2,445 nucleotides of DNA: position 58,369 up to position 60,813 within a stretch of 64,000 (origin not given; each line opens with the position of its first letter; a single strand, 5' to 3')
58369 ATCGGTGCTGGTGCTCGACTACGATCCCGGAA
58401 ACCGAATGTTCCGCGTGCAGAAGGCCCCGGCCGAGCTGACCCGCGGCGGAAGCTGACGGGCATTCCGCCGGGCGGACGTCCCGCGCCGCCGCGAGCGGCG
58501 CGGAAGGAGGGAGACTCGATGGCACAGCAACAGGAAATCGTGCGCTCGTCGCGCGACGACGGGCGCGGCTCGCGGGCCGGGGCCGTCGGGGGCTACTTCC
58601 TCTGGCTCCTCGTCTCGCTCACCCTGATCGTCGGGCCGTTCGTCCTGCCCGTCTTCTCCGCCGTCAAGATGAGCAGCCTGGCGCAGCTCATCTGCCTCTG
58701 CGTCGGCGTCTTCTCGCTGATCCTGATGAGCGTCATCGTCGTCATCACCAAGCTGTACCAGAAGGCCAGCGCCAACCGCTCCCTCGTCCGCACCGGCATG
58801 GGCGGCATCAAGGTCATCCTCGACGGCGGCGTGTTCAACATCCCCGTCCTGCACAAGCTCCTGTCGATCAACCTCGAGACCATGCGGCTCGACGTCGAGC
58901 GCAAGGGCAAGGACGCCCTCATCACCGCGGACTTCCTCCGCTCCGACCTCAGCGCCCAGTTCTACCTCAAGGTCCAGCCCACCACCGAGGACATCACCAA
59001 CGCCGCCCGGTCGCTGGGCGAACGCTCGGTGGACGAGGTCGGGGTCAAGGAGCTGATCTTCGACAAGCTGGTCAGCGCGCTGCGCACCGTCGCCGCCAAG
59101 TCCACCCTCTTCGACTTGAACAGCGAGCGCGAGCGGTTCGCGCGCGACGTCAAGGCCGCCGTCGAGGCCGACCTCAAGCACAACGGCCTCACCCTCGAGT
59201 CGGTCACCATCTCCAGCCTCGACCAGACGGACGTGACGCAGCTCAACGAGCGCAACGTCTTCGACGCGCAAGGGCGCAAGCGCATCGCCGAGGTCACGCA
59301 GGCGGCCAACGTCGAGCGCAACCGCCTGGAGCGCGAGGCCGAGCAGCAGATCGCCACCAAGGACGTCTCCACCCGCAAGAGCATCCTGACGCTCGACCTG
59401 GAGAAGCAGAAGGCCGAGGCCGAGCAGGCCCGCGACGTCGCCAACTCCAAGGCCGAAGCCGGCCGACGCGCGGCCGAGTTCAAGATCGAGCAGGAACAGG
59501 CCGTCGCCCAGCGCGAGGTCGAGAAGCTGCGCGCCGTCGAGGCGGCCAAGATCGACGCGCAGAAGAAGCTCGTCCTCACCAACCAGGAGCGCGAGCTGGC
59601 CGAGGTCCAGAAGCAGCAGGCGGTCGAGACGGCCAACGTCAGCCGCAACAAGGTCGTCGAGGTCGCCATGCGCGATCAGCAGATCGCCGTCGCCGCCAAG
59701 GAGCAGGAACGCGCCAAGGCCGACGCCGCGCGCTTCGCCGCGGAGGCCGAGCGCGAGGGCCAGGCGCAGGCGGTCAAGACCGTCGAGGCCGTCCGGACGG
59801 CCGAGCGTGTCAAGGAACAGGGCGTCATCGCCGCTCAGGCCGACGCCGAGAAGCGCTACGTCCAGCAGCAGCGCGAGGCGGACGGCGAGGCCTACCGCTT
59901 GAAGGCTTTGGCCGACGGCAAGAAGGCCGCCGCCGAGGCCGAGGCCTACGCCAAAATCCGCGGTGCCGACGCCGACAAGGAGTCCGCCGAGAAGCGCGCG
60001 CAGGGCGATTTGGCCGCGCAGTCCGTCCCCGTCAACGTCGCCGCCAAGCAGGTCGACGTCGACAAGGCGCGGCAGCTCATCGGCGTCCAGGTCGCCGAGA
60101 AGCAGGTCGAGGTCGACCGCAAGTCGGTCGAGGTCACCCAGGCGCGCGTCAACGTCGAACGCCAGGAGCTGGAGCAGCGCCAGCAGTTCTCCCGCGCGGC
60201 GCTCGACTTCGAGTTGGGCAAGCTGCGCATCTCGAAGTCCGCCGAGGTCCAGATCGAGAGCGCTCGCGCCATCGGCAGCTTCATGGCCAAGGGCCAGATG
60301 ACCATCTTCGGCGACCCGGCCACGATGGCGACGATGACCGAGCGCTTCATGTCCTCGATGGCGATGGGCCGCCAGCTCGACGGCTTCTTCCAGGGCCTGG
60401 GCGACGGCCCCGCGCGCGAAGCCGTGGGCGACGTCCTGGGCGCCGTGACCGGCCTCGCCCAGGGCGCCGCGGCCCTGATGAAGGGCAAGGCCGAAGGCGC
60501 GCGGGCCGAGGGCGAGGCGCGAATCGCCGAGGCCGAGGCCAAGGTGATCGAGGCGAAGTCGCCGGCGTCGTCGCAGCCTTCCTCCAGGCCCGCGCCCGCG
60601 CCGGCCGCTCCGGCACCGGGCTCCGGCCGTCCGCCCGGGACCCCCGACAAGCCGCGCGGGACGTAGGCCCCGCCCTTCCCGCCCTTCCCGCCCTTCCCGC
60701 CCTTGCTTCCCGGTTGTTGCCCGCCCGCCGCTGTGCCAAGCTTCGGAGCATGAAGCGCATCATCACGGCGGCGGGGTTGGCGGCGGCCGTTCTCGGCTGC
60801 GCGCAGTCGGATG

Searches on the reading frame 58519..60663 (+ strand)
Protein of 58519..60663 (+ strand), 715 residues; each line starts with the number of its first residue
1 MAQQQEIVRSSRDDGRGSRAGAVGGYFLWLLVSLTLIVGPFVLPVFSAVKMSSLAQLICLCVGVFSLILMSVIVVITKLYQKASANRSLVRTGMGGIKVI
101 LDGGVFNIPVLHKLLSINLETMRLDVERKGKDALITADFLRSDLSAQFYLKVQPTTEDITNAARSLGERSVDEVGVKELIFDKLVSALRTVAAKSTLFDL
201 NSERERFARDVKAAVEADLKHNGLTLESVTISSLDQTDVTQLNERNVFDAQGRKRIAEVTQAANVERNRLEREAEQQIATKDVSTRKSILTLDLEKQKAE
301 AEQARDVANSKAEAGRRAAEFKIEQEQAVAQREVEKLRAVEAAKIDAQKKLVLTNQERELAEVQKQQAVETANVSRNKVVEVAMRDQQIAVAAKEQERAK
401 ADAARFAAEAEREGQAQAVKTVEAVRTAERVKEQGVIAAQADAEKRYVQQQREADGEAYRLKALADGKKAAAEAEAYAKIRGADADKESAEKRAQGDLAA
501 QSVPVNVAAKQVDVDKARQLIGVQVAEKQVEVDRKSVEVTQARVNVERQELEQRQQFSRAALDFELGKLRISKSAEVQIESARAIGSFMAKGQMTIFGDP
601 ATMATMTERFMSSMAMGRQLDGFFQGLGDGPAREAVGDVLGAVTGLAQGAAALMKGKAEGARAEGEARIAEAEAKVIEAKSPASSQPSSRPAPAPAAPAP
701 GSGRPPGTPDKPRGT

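Call 36: find_homologous_proteins(query=window:58519-60663:+)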
Query window:58519-60663:+ (715 aa): 1813 proteins with E <= 0.001 among 8000 candidates; the best 120 are listed.
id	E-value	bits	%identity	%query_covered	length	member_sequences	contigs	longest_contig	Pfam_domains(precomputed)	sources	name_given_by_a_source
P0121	0.0e+0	1378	94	100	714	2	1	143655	PF01145.32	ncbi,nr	ncbi:MAG: hypothetical protein HY907_21510 [Deltaproteobacteria bacterium]|nr:hypothetical protein [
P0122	1.6e-268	911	67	92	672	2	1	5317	PF01145.32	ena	-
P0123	2.6e-265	900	68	93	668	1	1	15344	PF01145.32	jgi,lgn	-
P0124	4.7e-263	893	67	92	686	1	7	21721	PF01145.32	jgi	jgi:flotillin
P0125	8.4e-262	889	68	93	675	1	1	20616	PF01145.32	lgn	-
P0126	2.1e-225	768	58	96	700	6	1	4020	PF01145.32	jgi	-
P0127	6.6e-198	678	55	89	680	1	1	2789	PF01145.32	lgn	-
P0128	2.7e-196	672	50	96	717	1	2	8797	PF01145.32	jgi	jgi:flotillin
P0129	6.2e-193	661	55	87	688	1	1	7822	PF01145.32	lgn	-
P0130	2.6e-179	616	51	92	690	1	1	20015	PF01145.32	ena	-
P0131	2.8e-175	603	50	94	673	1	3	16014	PF01145.32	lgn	-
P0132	1.6e-163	564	50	89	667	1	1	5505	PF01145.32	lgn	-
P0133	1.2e-162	561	49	91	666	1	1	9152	PF01145.32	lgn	-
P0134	2.7e-154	534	47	93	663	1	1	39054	PF01145.32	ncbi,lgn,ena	-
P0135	3.3e-152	527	48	84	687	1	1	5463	PF01145.32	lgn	-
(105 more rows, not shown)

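Call 37: find_encoding_contigs(protein=P0121, flank=10000, max_places=3)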
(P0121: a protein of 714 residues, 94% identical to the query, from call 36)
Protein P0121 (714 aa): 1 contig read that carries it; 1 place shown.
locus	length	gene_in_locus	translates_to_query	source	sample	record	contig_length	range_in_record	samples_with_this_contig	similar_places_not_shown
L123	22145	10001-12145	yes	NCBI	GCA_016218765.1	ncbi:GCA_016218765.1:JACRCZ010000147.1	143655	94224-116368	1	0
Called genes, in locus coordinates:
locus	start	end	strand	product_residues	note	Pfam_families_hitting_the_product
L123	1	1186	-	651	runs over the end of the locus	PF13458:Peripla_BP_6, PF01094:ANF_receptor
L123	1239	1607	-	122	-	PF01242:PTPS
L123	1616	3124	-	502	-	PF02511:Thy1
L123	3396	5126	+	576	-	PF02463:SMC_N (faint), PF13175:AAA_15 (weak), PF13476:AAA_23 (weak), PF13175:AAA_15, PF13304:AAA_21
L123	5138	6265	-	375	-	-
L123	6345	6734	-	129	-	PF01850:PIN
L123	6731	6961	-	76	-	PF09957:VapB_antitoxin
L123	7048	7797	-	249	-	-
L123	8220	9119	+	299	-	-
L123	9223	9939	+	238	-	-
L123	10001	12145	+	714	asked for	PF01145:Band_7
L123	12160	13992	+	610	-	PF00069:Pkinase, PF07714:PK_Tyr_Ser-Thr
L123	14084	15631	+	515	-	PF01183:Glyco_hydro_25, PF25275:Golvesin_C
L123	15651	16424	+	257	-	PF01553:Acyltransferase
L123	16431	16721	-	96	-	-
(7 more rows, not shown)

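Call 38: find_encoding_contigs(protein=P0124, flank=6000, max_places=4)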
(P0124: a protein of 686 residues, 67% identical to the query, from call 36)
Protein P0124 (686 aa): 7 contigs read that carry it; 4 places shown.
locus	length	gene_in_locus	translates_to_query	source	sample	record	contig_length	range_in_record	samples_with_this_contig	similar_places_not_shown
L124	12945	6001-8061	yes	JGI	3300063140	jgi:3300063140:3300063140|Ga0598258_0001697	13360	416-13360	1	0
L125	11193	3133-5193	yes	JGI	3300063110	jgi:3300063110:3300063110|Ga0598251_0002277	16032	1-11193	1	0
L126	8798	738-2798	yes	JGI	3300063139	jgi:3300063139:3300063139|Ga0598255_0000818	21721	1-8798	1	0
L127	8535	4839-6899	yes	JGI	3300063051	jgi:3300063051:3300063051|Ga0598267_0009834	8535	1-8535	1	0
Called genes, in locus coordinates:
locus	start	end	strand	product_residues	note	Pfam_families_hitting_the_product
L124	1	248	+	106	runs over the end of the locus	-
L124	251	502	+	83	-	-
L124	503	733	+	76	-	-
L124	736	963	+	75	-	-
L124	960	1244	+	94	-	-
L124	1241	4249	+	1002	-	PF00580:UvrD-helicase, PF01443:Viral_helicase1 (faint), PF13245:AAA_19, PF13604:AAA_30 (faint), PF01079:Hint, PF13361:UvrD_C, PF13538:UvrD_C_2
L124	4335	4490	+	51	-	-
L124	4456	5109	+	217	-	-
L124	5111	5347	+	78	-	-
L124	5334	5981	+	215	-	PF21001:YqiJ_N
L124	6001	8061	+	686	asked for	PF01145:Band_7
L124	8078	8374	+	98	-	-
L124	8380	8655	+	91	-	-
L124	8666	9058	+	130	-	-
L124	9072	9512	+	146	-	-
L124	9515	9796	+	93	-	-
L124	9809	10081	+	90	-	-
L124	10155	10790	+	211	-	-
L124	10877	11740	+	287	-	-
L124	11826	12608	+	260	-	PF13479:AAA_24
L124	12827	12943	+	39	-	?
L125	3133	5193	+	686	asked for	PF01145:Band_7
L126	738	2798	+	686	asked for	PF01145:Band_7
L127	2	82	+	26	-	?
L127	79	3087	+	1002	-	PF00580:UvrD-helicase, PF01443:Viral_helicase1 (faint), PF13245:AAA_19, PF13604:AAA_30 (faint), PF01079:Hint, PF13361:UvrD_C, PF13538:UvrD_C_2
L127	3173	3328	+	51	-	-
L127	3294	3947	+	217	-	-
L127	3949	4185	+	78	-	-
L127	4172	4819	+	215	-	PF21001:YqiJ_N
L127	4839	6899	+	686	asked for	PF01145:Band_7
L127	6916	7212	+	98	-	-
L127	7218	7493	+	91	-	-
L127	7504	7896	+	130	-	-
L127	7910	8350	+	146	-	-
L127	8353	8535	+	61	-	?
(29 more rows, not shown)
